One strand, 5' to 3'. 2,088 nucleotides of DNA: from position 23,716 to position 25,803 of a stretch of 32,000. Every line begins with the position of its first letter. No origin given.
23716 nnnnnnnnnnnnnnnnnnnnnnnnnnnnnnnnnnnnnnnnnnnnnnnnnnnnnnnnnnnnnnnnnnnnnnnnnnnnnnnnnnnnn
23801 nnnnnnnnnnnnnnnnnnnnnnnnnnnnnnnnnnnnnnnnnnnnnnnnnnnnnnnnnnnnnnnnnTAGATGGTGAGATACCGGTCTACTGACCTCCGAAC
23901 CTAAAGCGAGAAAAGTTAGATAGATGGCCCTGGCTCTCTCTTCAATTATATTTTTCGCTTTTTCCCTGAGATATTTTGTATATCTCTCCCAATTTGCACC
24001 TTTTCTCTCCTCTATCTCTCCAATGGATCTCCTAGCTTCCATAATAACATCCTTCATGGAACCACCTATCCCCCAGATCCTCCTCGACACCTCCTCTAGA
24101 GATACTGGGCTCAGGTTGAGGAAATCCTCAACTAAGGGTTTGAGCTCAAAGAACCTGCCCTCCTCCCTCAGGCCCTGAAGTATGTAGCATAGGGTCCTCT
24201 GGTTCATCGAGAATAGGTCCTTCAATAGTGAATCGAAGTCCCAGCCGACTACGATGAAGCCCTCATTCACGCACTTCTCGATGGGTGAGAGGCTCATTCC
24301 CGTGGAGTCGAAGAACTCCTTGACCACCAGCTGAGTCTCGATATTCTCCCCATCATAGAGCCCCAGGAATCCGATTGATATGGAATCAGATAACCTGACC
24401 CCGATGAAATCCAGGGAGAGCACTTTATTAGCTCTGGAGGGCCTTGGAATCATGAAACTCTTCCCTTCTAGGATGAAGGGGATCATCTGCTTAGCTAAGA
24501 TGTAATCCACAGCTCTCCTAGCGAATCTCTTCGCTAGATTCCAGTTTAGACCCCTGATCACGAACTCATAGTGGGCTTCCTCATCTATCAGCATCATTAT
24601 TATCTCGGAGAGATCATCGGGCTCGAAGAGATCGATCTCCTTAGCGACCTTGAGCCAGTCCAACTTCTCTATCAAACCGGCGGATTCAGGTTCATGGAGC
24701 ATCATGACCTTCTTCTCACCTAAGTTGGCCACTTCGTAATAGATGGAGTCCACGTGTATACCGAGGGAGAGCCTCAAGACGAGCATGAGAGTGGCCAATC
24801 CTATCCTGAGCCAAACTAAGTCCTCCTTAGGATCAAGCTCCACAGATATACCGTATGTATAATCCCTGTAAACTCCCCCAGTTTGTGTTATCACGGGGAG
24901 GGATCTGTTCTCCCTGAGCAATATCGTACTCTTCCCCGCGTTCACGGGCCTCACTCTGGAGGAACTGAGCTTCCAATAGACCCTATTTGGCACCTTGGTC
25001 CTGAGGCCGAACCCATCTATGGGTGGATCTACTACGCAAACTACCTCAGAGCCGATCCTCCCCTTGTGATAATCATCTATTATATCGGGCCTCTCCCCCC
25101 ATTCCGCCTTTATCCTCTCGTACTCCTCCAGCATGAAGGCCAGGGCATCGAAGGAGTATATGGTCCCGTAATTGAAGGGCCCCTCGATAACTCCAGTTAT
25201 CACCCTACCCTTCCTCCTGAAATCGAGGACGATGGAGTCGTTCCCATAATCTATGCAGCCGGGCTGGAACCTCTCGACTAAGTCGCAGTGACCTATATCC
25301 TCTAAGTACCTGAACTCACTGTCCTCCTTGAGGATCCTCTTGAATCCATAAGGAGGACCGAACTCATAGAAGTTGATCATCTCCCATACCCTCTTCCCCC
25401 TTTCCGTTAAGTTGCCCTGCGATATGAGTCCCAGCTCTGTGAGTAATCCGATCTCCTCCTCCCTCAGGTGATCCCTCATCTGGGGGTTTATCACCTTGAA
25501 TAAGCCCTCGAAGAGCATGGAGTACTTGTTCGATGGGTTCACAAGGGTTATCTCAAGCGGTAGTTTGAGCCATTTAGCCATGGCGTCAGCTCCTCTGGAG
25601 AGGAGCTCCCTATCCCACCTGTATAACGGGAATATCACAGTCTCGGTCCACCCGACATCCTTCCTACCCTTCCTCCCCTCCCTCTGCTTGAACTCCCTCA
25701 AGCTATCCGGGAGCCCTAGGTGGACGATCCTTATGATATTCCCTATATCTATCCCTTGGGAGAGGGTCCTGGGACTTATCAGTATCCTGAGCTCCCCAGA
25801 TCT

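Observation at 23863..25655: The helicase C-terminal 600 aa is MrfA/YprA-like but lacks the 4-Cys module and has an extra tail with weak exonuclease-like motifs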

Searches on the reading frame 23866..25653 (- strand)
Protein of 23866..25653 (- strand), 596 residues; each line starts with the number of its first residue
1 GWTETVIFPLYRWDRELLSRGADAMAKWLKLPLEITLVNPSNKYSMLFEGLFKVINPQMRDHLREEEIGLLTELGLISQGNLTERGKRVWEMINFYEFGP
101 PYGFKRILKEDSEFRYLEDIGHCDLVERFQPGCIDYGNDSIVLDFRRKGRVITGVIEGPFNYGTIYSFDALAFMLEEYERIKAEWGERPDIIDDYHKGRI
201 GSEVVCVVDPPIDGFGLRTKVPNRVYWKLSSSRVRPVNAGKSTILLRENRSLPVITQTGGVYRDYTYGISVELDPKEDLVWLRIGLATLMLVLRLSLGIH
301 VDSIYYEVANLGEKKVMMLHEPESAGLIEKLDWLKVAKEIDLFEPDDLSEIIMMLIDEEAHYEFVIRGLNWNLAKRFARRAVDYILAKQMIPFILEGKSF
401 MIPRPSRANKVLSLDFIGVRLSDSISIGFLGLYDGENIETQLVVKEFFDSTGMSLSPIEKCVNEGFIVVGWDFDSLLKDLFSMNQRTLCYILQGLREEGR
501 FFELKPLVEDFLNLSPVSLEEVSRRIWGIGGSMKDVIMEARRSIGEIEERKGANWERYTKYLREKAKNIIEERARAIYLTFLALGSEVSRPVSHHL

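Call 7: find_homologous_proteins(query=window:23866-25653:-, max_evalue=0.001)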
Query seq(596 aa) (596 aa): 134 proteins with E <= 0.001 among 8000 candidates; the best 120 are listed.
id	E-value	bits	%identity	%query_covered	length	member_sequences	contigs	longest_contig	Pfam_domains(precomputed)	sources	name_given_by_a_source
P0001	0.0e+0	1345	99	100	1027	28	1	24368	PF00270.36,PF00271.38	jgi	jgi:DEAD/DEAH box helicase domain-containing protein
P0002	0.0e+0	1212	89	98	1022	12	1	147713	PF00270.36,PF00271.38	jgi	-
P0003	0.0e+0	1017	73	98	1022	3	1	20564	PF00270.36,PF00271.38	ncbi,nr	ncbi:MAG: hypothetical protein BA066_03370 [Candidatus Korarchaeota archaeon NZ13-K]|nr:MAG: hypothe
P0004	5.0e-298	1008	71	99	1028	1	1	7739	PF00270.36,PF00271.38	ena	-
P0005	4.0e-294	995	72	98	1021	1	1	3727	PF00270.36,PF00271.38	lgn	-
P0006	1.8e-293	993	73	98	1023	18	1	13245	PF00270.36,PF00271.38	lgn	-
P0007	2.4e-289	979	72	98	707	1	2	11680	PF00271.38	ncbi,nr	ncbi:MAG: helicase-related protein, partial [Candidatus Korarchaeum sp.]|nr:helicase-related protein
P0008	4.1e-287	972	70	98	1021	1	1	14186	PF00270.36,PF00271.38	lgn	-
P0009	3.0e-274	929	65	98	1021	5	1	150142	PF00270.36,PF00271.38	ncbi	-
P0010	3.3e-272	923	65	98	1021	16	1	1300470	PF00270.36,PF00271.38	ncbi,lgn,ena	-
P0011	1.3e-268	911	64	98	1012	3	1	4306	PF00270.36,PF00271.38,PF04851.22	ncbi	-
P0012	2.8e-268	910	64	98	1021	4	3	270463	PF00270.36,PF00271.38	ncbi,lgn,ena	-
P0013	1.0e-267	908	65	98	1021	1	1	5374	PF00270.36,PF00271.38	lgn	-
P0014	1.5e-267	907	64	98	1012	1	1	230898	PF00270.36,PF00271.38,PF04851.22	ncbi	-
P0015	2.5e-267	906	63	98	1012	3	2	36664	PF00270.36,PF00271.38,PF04851.22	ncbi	-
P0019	2.1e-196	672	50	99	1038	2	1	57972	PF00270.36,PF00271.38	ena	-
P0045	3.4e-151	523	43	98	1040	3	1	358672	PF00270.36,PF00271.38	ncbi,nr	ncbi:MAG: DEAD/DEAH box helicase [Candidatus Nezhaarchaeota archaeon]|nr:DEAD/DEAH box helicase [Can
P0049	6.7e-145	502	42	97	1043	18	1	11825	PF00270.36,PF00271.38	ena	-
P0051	2.3e-139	484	42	97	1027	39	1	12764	PF00270.36,PF00271.38,PF04851.22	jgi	jgi:DEAD/DEAH box helicase domain-containing protein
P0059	5.3e-129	450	40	97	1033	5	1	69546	PF00270.36,PF00271.38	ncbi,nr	ncbi:MAG: hypothetical protein B7L53_07540 [Thermofilum sp. NZ13]|nr:MAG: hypothetical protein B7L53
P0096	2.6e-110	388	40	91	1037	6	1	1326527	PF00270.36,PF00271.38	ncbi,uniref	ncbi:DEAD/DEAH box helicase [Thermogladius sp. KZ2Tp1]|uniref:DEAD/DEAH box helicase n=1 Tax=Thermog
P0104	3.0e-107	378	36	98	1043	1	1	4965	PF00270.36,PF00271.38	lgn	-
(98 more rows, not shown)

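Call 16: find_encoding_contigs(protein=P0010, flank=10000, max_places=2)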
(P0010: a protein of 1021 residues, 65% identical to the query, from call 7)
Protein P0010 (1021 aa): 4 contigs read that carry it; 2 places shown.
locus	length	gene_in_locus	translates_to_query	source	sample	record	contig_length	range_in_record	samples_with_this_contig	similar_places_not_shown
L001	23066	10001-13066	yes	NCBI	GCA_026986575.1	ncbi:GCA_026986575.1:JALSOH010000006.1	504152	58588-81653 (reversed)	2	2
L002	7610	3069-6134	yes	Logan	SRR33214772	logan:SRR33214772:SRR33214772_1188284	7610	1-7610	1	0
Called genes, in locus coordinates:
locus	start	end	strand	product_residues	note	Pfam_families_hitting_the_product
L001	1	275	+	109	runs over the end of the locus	PF01588:tRNA_bind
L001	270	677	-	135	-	-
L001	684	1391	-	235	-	PF04012:PspA_IM30, PF27865:CHP04376 (weak)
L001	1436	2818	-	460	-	PF02629:CoA_binding, PF13380:CoA_binding_2, PF13607:Succ_CoA_lig, PF19045:Ligase_CoA_2 (weak)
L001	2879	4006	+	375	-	PF09376:NurA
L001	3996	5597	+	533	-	PF09378:HAS-barrel (weak), PF01935:DUF87, PF05872:HerA_C (faint)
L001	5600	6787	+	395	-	PF00149:Metallophos, PF12850:Metallophos_2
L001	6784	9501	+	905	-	-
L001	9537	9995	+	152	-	PF00011:HSP20 (faint), PF17886:ArsA_HSP20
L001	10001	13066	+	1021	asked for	PF00270:DEAD, PF00271:Helicase_C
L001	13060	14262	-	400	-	PF01941:AdoMet_Synthase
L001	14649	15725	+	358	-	PF04055:Radical_SAM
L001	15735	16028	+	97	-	PF24034:DUF7343 (weak), PF12840:HTH_20, PF09339:HTH_IclR (weak)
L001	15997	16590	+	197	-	PF08241:Methyltransf_11, PF13649:Methyltransf_25, PF01209:Ubie_methyltran (weak)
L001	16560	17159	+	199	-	PF00857:Isochorismatase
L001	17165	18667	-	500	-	PF00801:PKD, PF17963:Big_9 (faint), PF18911:PKD_4, PF18911:PKD_4, PF00801:PKD, PF18911:PKD_4, PF00801:PKD, PF18911:PKD_4, +3 more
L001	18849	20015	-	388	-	PF00285:Citrate_synt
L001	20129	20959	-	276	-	PF10609:ParA, PF01656:CbiA, PF02374:ArsA_ATPase, PF13614:AAA_31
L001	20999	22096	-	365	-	PF00069:Pkinase, PF07714:PK_Tyr_Ser-Thr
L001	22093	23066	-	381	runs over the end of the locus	PF06157:DUF973 (weak), PF00498:FHA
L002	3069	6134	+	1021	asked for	PF00270:DEAD, PF00271:Helicase_C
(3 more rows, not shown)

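Call 17: find_encoding_contigs(protein=P0096, flank=10000, max_places=2)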
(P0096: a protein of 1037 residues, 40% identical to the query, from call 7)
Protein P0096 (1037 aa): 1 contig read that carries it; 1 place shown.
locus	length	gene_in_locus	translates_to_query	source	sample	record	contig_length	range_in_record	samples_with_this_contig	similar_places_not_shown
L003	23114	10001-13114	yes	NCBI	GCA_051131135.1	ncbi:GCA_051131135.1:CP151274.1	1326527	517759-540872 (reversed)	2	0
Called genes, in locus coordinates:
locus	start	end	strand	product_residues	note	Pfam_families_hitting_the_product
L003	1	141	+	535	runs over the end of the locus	PF03814:KdpA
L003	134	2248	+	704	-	PF00122:E1-E2_ATPase, PF00702:Hydrolase, PF08282:Hydrolase_3 (weak)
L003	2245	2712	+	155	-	PF02669:KdpC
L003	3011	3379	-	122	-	-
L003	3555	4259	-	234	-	PF00483:NTP_transferase, PF12804:NTP_transf_3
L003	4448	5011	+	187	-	PF07998:Peptidase_M54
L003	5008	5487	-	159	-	PF01951:Archease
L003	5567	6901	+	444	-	PF02788:RuBisCO_large_N, PF00016:RuBisCO_large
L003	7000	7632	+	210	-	PF01569:PAP2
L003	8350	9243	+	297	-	PF01545:Cation_efflux, PF16916:ZT_dimer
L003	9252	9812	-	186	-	PF02417:Chromate_transp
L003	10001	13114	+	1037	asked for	PF00270:DEAD, PF00271:Helicase_C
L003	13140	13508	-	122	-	-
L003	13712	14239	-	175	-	PF22769:DCD, PF00692:dUTPase (weak)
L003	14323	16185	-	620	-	-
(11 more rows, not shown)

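Call 34: find_encoding_contigs(protein=P0045, flank=8000, max_places=1)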
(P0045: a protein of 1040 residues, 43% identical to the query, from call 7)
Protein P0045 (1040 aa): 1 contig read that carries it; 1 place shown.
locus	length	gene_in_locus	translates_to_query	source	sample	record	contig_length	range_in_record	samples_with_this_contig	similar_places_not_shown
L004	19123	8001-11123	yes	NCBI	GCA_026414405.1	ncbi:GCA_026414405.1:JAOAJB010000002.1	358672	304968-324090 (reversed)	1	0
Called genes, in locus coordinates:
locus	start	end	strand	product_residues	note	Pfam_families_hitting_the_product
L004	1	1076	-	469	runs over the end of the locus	PF00528:BPD_transp_1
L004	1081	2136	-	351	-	PF00528:BPD_transp_1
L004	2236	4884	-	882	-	PF00496:SBP_bac_5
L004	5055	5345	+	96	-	PF13840:ACT_7 (weak), PF13740:ACT_6, PF01842:ACT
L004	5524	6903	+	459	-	PF05167:DUF711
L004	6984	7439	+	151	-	PF00383:dCMP_cyt_deam_1, PF14437:MafB19-deam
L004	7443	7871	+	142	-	PF00075:RNase_H, PF13456:RVT_3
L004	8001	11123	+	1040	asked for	PF00270:DEAD, PF00271:Helicase_C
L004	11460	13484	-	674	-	PF06808:DctM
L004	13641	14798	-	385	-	PF16868:NMT1_3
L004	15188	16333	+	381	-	PF01071:GARS_A (weak), PF02786:CPSase_L_D2 (weak), PF08442:ATP-grasp_2, PF13549:ATP-grasp_5, PF24948:Citrate_synth_N, PF00549:Ligase_CoA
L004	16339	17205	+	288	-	PF02629:CoA_binding, PF13380:CoA_binding_2 (weak), PF13607:Succ_CoA_lig, PF00549:Ligase_CoA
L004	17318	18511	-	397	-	PF02771:Acyl-CoA_dh_N, PF02770:Acyl-CoA_dh_M, PF00441:Acyl-CoA_dh_1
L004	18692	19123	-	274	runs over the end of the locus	-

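Call 35: find_encoding_contigs(protein=P0019, flank=8000, max_places=1)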
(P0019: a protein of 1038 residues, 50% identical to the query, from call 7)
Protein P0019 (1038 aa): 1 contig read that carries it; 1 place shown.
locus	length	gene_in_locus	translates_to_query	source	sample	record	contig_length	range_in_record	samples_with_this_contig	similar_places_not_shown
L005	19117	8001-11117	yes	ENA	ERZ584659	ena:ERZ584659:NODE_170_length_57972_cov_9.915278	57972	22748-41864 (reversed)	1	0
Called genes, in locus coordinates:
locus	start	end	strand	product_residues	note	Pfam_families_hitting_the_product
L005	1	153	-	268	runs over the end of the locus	PF03706:LPG_synthase_TM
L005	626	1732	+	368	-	PF01547:SBP_bac_1, PF13531:SBP_bac_11 (weak), PF13416:SBP_bac_8, PF13343:SBP_bac_6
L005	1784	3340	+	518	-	PF00528:BPD_transp_1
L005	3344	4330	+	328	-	PF00005:ABC_tran, PF13304:AAA_21 (weak)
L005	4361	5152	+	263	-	PF02540:NAD_synthase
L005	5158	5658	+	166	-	PF00149:Metallophos (faint), PF12850:Metallophos_2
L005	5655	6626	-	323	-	PF13243:SQHop_cyclase_C (faint), PF13249:SQHop_cyclase_N (faint)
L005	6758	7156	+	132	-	-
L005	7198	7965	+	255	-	PF02673:BacA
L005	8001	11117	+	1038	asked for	PF00270:DEAD, PF00271:Helicase_C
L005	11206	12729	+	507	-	PF19864:Radical_SAM_N2, PF04055:Radical_SAM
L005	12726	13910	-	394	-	-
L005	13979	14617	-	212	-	-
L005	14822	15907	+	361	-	PF01663:Phosphodiest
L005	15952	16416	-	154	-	PF04073:tRNA_edit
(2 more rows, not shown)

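Call 36: find_encoding_contigs(protein=P0059, flank=8000, max_places=1)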
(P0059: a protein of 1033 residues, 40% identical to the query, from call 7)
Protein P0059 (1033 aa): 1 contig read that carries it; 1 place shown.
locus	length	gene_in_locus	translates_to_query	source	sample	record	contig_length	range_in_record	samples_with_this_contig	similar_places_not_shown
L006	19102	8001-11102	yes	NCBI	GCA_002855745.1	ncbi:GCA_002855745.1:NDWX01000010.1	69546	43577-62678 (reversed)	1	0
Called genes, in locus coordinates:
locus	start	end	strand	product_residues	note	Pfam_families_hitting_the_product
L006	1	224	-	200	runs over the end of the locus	PF02778:tRNA_int_endo_N, PF01974:tRNA_int_endo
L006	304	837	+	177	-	PF00994:MoCF_biosynth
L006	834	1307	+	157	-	PF01967:MoaC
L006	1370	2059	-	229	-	PF02597:ThiS, PF02391:MoaE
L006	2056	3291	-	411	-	PF01546:Peptidase_M20, PF07687:M20_dimer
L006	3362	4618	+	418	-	PF09376:NurA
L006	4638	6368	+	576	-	PF01935:DUF87, PF05872:HerA_C (weak)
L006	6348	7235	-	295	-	PF13793:Pribosyltran_N, PF00156:Pribosyltran, PF14572:Pribosyl_synth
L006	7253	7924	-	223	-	PF09335:VTT_dom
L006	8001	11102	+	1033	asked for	PF00270:DEAD, PF00271:Helicase_C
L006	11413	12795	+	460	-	PF00224:PK, PF02887:PK_C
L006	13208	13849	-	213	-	PF04252:SFM1-like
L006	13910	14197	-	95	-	-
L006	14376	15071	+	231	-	PF06026:Rib_5-P_isom_A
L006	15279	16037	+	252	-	PF00462:Glutaredoxin (faint), PF13192:Thioredoxin_3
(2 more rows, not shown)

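Call 54: find_encoding_contigs(protein=P0002, flank=10000, max_places=1)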
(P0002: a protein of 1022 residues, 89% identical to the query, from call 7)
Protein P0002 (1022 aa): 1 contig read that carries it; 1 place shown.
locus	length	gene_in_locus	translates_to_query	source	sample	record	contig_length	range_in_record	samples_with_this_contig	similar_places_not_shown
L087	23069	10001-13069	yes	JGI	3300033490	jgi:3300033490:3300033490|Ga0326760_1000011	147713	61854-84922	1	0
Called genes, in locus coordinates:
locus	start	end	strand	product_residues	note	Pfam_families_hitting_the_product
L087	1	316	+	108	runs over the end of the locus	PF01588:tRNA_bind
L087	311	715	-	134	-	-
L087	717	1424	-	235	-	PF04012:PspA_IM30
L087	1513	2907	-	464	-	PF02629:CoA_binding, PF13380:CoA_binding_2, PF13607:Succ_CoA_lig, PF19045:Ligase_CoA_2 (weak)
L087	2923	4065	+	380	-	PF09376:NurA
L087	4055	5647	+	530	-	PF09378:HAS-barrel (weak), PF01935:DUF87, PF05872:HerA_C (weak)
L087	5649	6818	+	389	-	PF00149:Metallophos, PF12850:Metallophos_2 (weak)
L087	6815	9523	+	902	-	PF00005:ABC_tran (faint), PF02463:SMC_N, PF13166:AAA_13 (faint), PF13175:AAA_15 (weak), PF13476:AAA_23, PF13514:AAA_27, PF13555:AAA_29 (weak), PF13304:AAA_21 (weak), +2 more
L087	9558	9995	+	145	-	PF17886:ArsA_HSP20 (faint), PF00011:HSP20 (faint)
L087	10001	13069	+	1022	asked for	PF00270:DEAD, PF00271:Helicase_C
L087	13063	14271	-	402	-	PF01941:AdoMet_Synthase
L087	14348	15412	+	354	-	PF04055:Radical_SAM, PF13353:Fer4_12 (weak)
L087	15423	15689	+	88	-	PF01978:TrmB (weak), PF12840:HTH_20 (weak), PF13412:HTH_24 (weak)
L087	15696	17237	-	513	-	PF00801:PKD, PF07495:Y_Y_Y (faint), PF17963:Big_9 (faint), PF18911:PKD_4, PF00801:PKD, PF00801:PKD, PF18911:PKD_4, PF00801:PKD, +3 more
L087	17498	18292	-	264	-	PF10609:ParA, PF00142:Fer4_NifH (faint), PF01656:CbiA, PF02374:ArsA_ATPase, PF09140:MipZ (weak), PF13614:AAA_31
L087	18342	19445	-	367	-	PF00069:Pkinase, PF07714:PK_Tyr_Ser-Thr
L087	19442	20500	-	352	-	PF00498:FHA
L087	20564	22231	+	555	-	PF02310:B12-binding, PF04055:Radical_SAM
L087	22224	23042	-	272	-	PF04055:Radical_SAM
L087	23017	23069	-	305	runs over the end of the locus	PF04055:Radical_SAM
